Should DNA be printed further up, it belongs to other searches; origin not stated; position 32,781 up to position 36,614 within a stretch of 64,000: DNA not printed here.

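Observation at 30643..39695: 8.7-kb cytochrome/TonB-receptor/ASPIC island bracketed by ~320-bp direct repeats that duplicate a convergent-gene junction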

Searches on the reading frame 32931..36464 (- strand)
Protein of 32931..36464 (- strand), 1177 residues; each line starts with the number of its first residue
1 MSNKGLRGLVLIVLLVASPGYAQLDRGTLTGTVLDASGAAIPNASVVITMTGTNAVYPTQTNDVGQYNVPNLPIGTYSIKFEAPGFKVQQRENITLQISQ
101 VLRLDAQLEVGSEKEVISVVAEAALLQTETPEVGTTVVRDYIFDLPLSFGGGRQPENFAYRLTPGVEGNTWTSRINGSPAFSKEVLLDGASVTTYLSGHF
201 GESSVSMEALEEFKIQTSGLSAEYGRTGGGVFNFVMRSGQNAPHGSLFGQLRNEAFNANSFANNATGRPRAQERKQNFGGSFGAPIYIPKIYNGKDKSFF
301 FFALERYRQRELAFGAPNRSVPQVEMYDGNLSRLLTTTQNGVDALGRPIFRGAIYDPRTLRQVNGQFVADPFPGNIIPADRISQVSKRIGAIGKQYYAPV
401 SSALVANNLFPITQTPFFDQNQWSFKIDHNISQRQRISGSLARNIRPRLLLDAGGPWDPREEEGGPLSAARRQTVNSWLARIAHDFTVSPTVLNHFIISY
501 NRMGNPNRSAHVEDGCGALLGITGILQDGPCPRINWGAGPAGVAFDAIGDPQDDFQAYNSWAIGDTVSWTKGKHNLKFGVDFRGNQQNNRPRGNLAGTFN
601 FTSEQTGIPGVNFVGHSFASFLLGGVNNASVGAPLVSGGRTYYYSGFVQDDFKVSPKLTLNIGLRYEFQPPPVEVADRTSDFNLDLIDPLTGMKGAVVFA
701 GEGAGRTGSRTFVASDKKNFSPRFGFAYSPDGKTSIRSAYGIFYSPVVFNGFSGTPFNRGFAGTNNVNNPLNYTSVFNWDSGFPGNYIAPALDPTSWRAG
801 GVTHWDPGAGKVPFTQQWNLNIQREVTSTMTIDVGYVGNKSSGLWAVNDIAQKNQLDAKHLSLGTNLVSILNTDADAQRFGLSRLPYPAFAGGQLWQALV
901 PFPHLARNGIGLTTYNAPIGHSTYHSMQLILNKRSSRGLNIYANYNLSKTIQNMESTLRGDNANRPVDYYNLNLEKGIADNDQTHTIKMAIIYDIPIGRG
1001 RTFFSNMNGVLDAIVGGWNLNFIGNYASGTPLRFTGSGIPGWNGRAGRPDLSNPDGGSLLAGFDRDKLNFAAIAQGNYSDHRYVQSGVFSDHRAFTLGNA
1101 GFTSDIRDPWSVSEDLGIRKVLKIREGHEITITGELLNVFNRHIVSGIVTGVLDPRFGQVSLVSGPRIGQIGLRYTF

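Call 6: search_protein_families(library=pfam, proteins=[window:32931-36464:-], max_evalue=0.01)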
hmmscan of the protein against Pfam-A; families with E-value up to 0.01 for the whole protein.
window:32931-36464:- (1177 aa): 8 families
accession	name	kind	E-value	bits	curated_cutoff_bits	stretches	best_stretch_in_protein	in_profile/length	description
PF25183.1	OMP_b-brl_4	-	1e-176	590.3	30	1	235-1170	1-838/838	Outer membrane beta barrel domain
PF13620.12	CarboxypepD_reg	-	2.7e-21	76.1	32.3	1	28-109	1-82/82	Carboxypeptidase regulatory-like domain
PF13715.12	CarbopepD_reg_2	-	1.9e-08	34.7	32.2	1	29-107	1-75/88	CarboxypepD_reg-like domain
PF00593.30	TonB_dep_Rec_b-barrel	-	3.9e-07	30.7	27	1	552-782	60-278/436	TonB dependent receptor-like, beta-barrel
PF17210.9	SdrD_B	-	0.0011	19.6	29.7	1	35-85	18-68/112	SdrD B-like domain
PF02369.22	Big_1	-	0.0012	19.3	34.9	1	28-69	20-64/93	Bacterial Ig-like domain (group 1)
PF07715.20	Plug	-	0.0081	17.1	23.9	0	172-230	47-106/107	TonB-dependent Receptor Plug Domain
PF16640.11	Big_3_5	-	0.0093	17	35.5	0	27-80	14-66/88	Bacterial Ig-like domain (group 3)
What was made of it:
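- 32931..36464 (-): CarboxypepD_reg plus OMP_b-brl_4 TonB-receptor-like outer-membrane barrel (1177 aa). Pfam 1e-176 (call 6).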

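Call 12: search_protein_families(library=ncbifam, proteins=[window:32931-36464:-], max_evalue=0.001)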
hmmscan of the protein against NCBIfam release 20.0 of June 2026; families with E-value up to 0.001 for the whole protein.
window:32931-36464:- (1177 aa): 1 family
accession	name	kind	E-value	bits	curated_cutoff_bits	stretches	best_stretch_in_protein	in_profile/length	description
NF052345.1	S_layer_anammox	exception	0.0002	18.9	1400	1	26-137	1312-1417/1596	Kustd1514 family S-layer glycoprotein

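Call 40: find_encoding_contigs(protein=window:32931-36464:-, flank=10000, max_places=10)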
Protein window:32931-36464:- (1177 aa): 1 contig read that carries it; 1 place shown.
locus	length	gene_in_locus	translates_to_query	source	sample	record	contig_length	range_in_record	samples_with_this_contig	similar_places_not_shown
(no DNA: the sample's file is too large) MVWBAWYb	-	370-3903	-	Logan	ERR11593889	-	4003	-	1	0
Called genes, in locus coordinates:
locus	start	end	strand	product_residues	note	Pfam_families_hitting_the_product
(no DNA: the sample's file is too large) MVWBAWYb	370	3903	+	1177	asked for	PF13620:CarboxypepD_reg, PF13715:CarbopepD_reg_2, PF25183:OMP_b-brl_4, PF00593:TonB_dep_Rec_b-barrel (weak)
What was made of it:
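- A short-read assembly isolates the receptor gene on its own 4-kb contig (call 40), which fits a second module copy in the same genome.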

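Call 51: search_solved_structures(query=window:32934-36464:-, max_evalue=0.01)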
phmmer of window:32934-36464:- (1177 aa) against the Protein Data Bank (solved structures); distinct sequences matched with E-value up to 0.01: 0.
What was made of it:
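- On TonB-dependent receptor: No solved relative was found by sequence (call 51).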
